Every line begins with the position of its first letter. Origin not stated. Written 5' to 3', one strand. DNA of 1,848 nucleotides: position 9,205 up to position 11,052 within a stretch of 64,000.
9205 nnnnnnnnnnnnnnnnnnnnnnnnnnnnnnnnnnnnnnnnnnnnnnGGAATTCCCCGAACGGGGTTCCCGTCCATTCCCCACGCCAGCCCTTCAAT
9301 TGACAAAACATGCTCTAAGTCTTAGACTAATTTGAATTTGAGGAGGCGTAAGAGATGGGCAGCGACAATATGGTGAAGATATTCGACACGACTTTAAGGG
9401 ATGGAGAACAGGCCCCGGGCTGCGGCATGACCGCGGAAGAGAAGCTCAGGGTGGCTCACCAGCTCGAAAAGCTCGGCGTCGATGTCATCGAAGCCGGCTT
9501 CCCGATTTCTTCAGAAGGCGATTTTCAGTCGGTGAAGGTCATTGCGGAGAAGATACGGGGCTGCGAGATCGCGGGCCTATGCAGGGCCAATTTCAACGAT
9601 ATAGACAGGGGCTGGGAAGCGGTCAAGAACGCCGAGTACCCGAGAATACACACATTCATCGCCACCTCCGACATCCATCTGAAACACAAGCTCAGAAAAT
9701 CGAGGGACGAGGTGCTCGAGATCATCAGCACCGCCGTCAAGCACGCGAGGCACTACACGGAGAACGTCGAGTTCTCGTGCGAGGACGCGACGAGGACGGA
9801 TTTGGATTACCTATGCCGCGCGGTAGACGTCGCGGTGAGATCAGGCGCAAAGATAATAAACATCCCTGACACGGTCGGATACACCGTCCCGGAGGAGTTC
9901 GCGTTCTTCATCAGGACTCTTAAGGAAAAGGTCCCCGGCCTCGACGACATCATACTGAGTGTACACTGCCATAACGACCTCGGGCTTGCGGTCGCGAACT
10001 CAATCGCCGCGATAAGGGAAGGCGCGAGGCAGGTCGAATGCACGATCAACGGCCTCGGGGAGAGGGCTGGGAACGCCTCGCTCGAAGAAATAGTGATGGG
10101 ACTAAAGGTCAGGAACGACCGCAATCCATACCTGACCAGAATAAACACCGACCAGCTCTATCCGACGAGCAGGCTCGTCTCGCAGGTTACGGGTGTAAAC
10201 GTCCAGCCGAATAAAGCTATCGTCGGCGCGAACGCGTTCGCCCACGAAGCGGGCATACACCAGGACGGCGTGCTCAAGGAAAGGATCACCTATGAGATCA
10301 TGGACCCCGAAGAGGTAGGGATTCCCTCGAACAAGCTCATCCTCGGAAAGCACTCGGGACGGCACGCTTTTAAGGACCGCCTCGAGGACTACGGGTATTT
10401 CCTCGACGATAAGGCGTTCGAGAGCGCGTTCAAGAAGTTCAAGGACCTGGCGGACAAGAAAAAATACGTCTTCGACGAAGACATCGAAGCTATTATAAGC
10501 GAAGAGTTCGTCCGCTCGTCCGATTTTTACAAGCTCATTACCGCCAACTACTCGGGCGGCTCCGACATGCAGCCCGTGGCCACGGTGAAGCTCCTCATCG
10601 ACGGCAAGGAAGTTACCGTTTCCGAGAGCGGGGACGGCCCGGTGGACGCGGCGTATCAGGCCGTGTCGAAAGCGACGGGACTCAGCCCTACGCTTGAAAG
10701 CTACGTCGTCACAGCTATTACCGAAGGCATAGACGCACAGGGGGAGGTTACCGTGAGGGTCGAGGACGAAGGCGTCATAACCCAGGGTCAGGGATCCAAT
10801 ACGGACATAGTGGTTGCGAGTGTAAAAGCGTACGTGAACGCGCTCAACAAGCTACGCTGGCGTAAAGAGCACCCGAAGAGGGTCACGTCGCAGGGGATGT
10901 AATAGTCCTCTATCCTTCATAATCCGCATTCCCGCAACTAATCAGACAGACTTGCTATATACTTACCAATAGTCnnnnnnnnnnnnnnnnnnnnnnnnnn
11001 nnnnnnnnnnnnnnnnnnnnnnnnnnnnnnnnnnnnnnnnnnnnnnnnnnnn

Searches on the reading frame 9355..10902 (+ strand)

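Call 52: search_protein_families(library=pfam, proteins=[window:9355-10902:+], max_evalue=0.001)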
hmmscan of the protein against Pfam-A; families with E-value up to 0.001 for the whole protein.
window:9355-10902:+ (515 aa): 3 families
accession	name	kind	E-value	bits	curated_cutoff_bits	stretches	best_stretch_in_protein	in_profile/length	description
PF00682.25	HMGL-like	-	4e-94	315.3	29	1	7-275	2-260/260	HMGL-like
PF08502.15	LeuA_dimer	-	5.2e-37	127.1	24.9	1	372-500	2-130/131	LeuA allosteric (dimerisation) domain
PF22617.1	HCS_D2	-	4.5e-31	107.5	27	1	289-370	1-82/82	Homocitrate synthase post-HMGL domain-like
